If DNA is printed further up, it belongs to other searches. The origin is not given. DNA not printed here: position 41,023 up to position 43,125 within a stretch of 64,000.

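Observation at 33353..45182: MFP-RND efflux pair followed by three co-directional secreted amidohydrolases (M14 peptidase, GGT, penicillin-acylase-family Ntn hydrolase)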

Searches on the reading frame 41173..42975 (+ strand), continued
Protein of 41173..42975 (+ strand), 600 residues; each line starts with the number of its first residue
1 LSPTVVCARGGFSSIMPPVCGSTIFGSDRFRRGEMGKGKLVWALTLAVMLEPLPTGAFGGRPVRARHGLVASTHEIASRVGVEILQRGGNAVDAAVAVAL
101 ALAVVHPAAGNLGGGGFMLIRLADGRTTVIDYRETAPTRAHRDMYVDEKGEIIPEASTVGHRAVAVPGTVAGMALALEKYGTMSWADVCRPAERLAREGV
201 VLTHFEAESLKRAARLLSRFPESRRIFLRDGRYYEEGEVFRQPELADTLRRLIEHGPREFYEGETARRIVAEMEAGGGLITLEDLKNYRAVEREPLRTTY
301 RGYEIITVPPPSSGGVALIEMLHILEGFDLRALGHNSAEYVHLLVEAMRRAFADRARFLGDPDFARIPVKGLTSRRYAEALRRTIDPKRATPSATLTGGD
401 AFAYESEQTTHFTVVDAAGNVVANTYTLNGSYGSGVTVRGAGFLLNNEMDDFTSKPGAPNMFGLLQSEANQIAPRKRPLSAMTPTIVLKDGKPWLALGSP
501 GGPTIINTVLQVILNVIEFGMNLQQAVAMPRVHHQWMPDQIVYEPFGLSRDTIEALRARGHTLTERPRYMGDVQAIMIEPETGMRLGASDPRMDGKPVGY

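Call 37: find_encoding_contigs(protein=P0269, flank=8000, max_places=1)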
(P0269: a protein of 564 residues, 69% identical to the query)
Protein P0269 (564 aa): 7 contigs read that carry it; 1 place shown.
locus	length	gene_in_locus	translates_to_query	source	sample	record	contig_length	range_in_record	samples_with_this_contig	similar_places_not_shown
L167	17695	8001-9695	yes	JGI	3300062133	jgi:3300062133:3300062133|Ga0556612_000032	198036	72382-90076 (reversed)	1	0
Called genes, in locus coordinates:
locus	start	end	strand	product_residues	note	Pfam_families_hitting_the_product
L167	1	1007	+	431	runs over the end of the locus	PF07498:Rho_N, PF07497:Rho_RNA_bind, PF00006:ATP-synt_ab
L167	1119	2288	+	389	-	PF08486:SpoIID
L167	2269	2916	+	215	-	PF09335:VTT_dom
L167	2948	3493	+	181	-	-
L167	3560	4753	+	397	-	PF00266:Aminotran_5, PF01041:DegT_DnrJ_EryC1 (weak), PF01212:Beta_elim_lyase (weak)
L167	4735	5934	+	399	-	PF00266:Aminotran_5, PF01212:Beta_elim_lyase (weak)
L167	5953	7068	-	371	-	PF13439:Glyco_transf_4, PF13477:Glyco_trans_4_2, PF13579:Glyco_trans_4_4, PF20706:GT4-conflict, PF00534:Glycos_transf_1, PF13692:Glyco_trans_1_4, PF13524:Glyco_trans_1_2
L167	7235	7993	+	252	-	PF06750:A24_N_bact, PF01478:Peptidase_A24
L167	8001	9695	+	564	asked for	PF01019:G_glu_transpept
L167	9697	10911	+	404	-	PF00579:tRNA-synt_1b, PF22421:SYY_C-terminal, PF01479:S4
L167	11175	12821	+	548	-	PF13174:TPR_6 (faint), PF21033:RMD1-3 (faint), PF13371:TPR_9 (weak), PF13424:TPR_12 (weak), PF12895:ANAPC3, PF14559:TPR_19 (weak), PF13432:TPR_16 (weak), PF14559:TPR_19 (weak), +9 more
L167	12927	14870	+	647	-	PF16177:ACAS_N, PF00501:AMP-binding, PF13193:AMP-binding_C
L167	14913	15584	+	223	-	PF00702:Hydrolase, PF12710:HAD, PF13419:HAD_2, PF13242:Hydrolase_like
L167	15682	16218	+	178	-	PF00702:Hydrolase (faint), PF08282:Hydrolase_3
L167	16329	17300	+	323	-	PF01063:Aminotran_4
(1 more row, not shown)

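Call 38: find_encoding_contigs(protein=P0341, flank=8000, max_places=1)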
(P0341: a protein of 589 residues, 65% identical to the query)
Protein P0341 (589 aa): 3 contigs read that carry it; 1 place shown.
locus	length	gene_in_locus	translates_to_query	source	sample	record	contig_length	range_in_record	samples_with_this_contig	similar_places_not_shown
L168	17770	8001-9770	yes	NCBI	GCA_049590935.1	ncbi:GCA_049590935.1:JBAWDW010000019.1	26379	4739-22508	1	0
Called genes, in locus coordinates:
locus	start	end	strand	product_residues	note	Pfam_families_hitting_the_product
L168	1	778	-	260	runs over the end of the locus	PF00814:TsaD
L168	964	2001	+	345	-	PF00365:PFK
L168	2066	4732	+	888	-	PF01624:MutS_I, PF05188:MutS_II, PF05192:MutS_III, PF05190:MutS_IV, PF00488:MutS_V, PF27441:MutS_C (weak)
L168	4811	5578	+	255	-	PF00535:Glycos_transf_2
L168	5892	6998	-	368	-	PF13439:Glyco_transf_4, PF13477:Glyco_trans_4_2, PF13579:Glyco_trans_4_4, PF20706:GT4-conflict, PF00534:Glycos_transf_1, PF13692:Glyco_trans_1_4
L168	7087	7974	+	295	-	PF06750:A24_N_bact, PF01478:Peptidase_A24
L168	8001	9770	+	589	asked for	PF01019:G_glu_transpept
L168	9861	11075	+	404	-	PF00579:tRNA-synt_1b, PF22421:SYY_C-terminal (weak), PF01479:S4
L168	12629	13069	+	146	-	-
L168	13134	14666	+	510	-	PF03109:ABC1, PF01636:APH (faint), PF27536:UbiB_helical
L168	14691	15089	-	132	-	PF12717:Cnd1 (faint), PF02985:HEAT (faint), PF13646:HEAT_2, PF13513:HEAT_EZ (weak)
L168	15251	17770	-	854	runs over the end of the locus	PF00912:Transgly, PF00905:Transpeptidase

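Call 60: search_protein_families(library=pfam, proteins=[L162:4275-7934:+, L162:1212-2441:-], max_evalue=0.1)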
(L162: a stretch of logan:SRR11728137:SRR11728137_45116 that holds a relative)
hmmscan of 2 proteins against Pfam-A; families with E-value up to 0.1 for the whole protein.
L162:4275-7934:+ (1219 aa): 3 families
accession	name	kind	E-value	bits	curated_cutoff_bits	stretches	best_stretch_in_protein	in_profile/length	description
PF01364.23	Peptidase_C25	-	3.4e-87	293.5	23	1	884-1218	2-374/374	Peptidase family C25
PF13449.12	Phytase-like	-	0.00036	21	27.6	0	303-338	66-97/284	Esterase-like activity of phytase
PF16819.11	DUF5074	-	0.095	12.2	27.2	0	285-344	164-222/353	Domain of unknown function (DUF5074)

L162:1212-2441:- (409 aa): 5 families
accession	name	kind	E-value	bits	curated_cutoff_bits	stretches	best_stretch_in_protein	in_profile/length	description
PF00246.29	Peptidase_M14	-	1.7e-51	175.9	21.6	1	48-251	5-203/286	Zinc carboxypeptidase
PF13620.12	CarboxypepD_reg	-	5.8e-11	43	32.3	1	325-405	1-82/82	Carboxypeptidase regulatory-like domain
PF13715.12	CarbopepD_reg_2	-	2.2e-05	24.9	32.2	1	327-405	2-77/88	CarboxypepD_reg-like domain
PF08308.17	PEGA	-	0.025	14.9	20.8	1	370-407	32-70/71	PEGA domain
PF20608.4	Phage_tube_C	-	0.078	13.8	24.1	0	371-396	56-81/82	Phage tail tube protein C-terminal domain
